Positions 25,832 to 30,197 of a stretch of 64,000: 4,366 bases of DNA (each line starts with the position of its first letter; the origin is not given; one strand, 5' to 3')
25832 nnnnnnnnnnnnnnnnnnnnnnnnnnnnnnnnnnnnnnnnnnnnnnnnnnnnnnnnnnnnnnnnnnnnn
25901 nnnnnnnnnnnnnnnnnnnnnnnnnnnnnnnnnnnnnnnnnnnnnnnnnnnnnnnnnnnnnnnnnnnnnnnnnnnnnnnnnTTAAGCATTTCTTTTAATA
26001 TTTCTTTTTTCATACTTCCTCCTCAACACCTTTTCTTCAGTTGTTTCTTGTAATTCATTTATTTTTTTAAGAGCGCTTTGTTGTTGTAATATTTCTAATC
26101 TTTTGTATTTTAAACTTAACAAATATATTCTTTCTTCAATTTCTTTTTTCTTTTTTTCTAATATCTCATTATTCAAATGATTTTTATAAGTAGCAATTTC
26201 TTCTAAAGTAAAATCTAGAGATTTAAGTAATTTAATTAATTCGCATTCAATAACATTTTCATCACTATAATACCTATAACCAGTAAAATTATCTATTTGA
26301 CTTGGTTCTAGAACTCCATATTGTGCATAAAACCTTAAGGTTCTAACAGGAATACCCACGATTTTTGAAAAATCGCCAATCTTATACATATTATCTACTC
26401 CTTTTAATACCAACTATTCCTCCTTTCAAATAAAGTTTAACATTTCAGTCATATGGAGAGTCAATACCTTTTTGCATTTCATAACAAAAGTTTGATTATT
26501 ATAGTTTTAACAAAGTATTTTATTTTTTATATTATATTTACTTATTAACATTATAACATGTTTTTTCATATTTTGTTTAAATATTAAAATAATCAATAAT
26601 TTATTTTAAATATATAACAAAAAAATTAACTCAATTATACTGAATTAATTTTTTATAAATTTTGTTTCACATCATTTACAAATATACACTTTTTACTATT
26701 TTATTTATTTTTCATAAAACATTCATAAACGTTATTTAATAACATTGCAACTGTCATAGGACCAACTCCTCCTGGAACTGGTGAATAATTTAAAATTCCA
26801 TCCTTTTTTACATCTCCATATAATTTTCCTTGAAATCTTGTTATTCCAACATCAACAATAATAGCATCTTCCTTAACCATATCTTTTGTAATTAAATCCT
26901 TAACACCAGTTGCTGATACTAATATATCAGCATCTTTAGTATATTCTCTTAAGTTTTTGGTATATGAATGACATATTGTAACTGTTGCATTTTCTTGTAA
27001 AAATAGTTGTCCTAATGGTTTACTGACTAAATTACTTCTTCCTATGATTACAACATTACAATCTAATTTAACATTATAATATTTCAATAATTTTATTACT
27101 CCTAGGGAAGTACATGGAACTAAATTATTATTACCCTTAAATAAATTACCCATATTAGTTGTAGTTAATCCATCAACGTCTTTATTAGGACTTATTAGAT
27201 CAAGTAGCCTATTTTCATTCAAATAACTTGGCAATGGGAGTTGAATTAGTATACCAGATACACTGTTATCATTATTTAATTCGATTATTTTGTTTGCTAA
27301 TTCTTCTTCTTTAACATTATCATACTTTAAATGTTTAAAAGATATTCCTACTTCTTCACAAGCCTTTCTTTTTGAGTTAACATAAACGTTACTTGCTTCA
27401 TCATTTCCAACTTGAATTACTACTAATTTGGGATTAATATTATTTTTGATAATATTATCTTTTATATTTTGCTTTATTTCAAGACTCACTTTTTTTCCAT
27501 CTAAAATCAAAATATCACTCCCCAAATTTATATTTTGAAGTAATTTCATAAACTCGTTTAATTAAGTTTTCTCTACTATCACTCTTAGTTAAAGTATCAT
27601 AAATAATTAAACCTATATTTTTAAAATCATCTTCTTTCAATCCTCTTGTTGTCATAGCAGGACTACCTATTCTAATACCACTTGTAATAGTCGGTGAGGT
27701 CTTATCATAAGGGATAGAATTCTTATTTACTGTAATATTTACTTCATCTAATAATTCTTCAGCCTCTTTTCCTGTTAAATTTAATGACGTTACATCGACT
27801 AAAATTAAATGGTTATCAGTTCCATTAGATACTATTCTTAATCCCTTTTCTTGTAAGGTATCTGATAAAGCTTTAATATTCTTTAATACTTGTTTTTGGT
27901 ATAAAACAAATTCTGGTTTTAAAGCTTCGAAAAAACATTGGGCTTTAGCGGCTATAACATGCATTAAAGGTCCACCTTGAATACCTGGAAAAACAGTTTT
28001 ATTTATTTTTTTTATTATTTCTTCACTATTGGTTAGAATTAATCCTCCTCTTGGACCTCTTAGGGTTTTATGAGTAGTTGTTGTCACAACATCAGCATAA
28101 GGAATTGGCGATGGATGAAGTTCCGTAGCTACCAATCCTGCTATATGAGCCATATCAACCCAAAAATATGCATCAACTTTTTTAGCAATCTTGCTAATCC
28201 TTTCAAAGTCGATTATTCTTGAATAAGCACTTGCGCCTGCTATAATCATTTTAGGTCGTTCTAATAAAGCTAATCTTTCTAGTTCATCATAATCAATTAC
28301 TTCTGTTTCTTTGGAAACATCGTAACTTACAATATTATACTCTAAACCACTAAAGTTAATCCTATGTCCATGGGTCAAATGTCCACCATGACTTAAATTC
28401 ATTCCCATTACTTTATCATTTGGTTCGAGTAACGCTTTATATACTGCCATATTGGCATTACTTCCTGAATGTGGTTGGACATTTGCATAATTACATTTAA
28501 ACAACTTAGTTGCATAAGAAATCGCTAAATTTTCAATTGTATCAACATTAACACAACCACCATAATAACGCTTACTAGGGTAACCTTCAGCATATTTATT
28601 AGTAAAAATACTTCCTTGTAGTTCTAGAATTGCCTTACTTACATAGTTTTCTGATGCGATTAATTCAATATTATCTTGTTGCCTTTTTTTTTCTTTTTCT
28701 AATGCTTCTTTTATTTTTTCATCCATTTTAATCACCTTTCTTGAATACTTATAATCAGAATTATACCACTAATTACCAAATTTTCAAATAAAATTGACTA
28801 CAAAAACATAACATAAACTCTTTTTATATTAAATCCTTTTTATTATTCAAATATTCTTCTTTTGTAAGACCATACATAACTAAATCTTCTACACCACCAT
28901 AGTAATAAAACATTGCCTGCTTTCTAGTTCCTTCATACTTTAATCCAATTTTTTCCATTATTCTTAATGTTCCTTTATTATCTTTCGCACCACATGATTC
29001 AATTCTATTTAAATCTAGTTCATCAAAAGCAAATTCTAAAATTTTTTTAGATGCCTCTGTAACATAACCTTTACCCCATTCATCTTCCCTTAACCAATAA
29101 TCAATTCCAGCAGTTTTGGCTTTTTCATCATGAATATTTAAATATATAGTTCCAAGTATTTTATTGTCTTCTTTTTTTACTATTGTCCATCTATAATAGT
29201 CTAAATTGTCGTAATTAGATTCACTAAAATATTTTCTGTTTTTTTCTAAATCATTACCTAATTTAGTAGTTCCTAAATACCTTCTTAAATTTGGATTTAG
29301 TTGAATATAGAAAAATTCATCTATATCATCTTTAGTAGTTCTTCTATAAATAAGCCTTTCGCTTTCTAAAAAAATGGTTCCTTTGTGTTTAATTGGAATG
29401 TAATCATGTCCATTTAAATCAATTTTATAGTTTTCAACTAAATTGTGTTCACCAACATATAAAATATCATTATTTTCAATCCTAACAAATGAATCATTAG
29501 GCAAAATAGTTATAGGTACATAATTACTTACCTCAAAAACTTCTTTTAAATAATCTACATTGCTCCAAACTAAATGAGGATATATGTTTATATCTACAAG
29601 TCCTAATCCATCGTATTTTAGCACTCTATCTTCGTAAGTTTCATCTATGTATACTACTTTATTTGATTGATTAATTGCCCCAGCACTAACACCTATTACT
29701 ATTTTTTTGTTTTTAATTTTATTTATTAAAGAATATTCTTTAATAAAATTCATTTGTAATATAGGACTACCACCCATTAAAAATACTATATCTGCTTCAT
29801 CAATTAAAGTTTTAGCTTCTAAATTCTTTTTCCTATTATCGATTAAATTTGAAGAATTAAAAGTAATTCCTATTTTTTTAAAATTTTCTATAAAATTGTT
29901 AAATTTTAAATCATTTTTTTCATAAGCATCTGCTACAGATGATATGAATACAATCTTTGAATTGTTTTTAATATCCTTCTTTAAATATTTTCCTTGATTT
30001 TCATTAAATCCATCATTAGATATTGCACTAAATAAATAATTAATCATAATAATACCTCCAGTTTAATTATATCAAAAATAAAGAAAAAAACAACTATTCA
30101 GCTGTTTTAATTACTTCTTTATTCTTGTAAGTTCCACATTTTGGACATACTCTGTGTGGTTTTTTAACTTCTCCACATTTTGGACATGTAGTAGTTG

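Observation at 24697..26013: Soluble, truncated type IV coupling-protein-like ATPase outside any conjugation context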

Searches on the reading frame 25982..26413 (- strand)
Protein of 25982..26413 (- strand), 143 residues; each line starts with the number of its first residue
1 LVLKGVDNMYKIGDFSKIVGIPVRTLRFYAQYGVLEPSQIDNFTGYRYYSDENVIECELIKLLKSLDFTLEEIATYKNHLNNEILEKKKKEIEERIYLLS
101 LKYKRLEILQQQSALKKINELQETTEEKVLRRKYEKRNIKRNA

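Call 3: search_protein_families(library=pfam, proteins=[window:25982-26413:-], max_evalue=1)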
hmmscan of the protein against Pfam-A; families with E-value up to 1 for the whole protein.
window:25982-26413:- (143 aa): 6 families
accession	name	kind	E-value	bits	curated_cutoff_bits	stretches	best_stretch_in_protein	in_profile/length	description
PF13411.12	MerR_1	-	7.7e-17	61.6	21.6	1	10-77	1-66/69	MerR HTH family regulatory protein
PF00376.29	MerR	-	9.8e-11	41.7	28.2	1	11-49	1-38/38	MerR family regulatory protein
PF09278.17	MerR-DNA-bind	-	0.0085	17.1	25.4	1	59-96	6-52/65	MerR, DNA binding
PF21388.2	SPATA2_PUB-like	-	0.039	14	27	1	39-128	96-184/193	Spermatogenesis-associated protein 2, PUB-like domain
PF02336.21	Denso_VP4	-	0.096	12.5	27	1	14-102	150-235/299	Capsid protein VP4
PF08644.17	SPT16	-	0.37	11.6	25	1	83-139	49-107/112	FACT complex subunit (SPT16/CDC68)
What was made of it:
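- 25982..26413 (-): MerR-family regulator. The ORF runs from a TTG at 26413. The probable start is the ATG at 26389, giving 135 aa (MYKIGDF...). It has an N-terminal winged HTH and a coiled coil, with no recognisable effector domain and a single invariant Cys. PF13411 E 7.7e-17 and PF00376 E 9.8e-11 (call 3).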

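Call 4: search_protein_families(library=ncbifam, proteins=[window:25982-26413:-], max_evalue=1)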
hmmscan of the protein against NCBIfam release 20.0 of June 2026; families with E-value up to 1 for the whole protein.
window:25982-26413:- (143 aa): 11 families
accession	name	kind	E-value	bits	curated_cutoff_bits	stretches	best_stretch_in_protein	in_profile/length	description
NF053782.1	ChlnTransRegdde3219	equivalog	3.6e-14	52.9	450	1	8-135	5-128/278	choline utilization transcriptional activator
TIGR02043.1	ZntR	equivalog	1.2e-12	48.2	167.95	1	9-120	1-112/131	Zn(2+)-responsive transcriptional regulator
NF007069.0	PRK09514.1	equivalog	2e-12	47.3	143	1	9-121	1-113/141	Zn(2+)-responsive transcriptional regulator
TIGR02051.1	MerR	equivalog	2.4e-11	44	150.85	1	11-110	1-99/124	mercury resistance transcriptional regulator MerR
TIGR02047.1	CadR-PbrR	equivalog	1.8e-10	40.9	151.45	1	11-127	2-114/127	Cd(II)/Pb(II)-responsive transcriptional regulator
TIGR02044.1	CueR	equivalog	1.7e-09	37.8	147.4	1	11-102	2-94/127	Cu(I)-responsive transcriptional regulator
NF010315.0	PRK13752.1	subfamily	1.4e-07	31.7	261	1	10-76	8-73/144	mercury resistance transcriptional regulator MerR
NF007590.0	PRK10227.1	equivalog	4.9e-07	29.9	244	1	11-83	2-73/135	Cu(I)-responsive transcriptional regulator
NF041849.1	trans_regNmlR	equivalog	1.6e-06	28.2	175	1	12-127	3-114/117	stress response transcriptional regulator NmlR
NF047375.1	HeatShock_HspR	equivalog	7.2e-05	22.7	105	1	8-75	2-68/92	heat shock protein transcriptional repressor HspR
TIGR01950.1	SoxR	equivalog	0.00064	19.5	116.9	1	12-83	4-73/142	redox-sensitive transcriptional activator SoxR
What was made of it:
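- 25982..26413 (-): No NCBIfam equivalog cut-off is met (call 4).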

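Call 5: search_protein_families(library=padloc, proteins=[window:25982-26413:-], max_evalue=1)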
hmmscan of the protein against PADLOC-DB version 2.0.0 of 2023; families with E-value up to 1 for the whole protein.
window:25982-26413:- (143 aa): 1 family
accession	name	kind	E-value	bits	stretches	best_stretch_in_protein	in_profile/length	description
PDLC04133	mad1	-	1e-07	30.1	1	9-55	5-48/60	mads_1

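Call 6: search_protein_families(library=phrogs, proteins=[window:25982-26413:-], max_evalue=0.1)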
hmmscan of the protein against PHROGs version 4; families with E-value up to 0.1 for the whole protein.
window:25982-26413:- (143 aa): 6 families
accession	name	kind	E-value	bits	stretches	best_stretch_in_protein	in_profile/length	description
phrog_11671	-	unknown function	1.5e-14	55.3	1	8-134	6-121/146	-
phrog_20793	-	unknown function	3.9e-07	31.1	1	9-57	7-54/86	-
phrog_6620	-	integration and excision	6.1e-06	26.9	1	9-59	1-50/201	transposase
phrog_2676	-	unknown function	0.046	15.1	1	53-93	29-75/78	-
phrog_34832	-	unknown function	0.057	14.6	0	27-115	14-99/114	-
phrog_19351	-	unknown function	0.069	14.4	0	46-86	18-58/84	-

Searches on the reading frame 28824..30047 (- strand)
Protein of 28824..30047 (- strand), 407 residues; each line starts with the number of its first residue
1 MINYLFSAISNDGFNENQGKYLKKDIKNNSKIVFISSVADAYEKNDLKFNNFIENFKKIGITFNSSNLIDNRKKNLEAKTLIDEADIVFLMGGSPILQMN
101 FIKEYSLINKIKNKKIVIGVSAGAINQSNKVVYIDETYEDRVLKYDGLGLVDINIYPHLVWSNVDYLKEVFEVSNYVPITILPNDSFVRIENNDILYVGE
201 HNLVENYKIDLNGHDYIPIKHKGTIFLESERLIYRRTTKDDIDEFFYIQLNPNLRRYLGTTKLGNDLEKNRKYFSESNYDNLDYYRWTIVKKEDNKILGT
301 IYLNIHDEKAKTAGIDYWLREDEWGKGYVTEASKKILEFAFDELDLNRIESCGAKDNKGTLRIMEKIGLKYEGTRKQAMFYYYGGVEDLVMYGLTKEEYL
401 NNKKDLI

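Call 83: search_protein_families(library=pfam, proteins=[window:28824-30047:-], max_evalue=0.001)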
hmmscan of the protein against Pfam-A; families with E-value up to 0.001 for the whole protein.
window:28824-30047:- (407 aa): 4 families
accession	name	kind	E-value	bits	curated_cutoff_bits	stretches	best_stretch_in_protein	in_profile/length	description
PF13302.13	Acetyltransf_3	-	1.3e-27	97.6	25.4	1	231-370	1-138/138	Acetyltransferase (GNAT) domain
PF03575.23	Peptidase_S51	-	1.5e-15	57.9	23.9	1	8-195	8-203/206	Peptidase family S51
PF00583.31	Acetyltransf_1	-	9.8e-10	39.2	20.7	1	282-368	31-115/116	Acetyltransferase (GNAT) family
PF13420.13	Acetyltransf_4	-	9.9e-06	26.1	24.3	1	292-380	55-145/155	Acetyltransferase (GNAT) domain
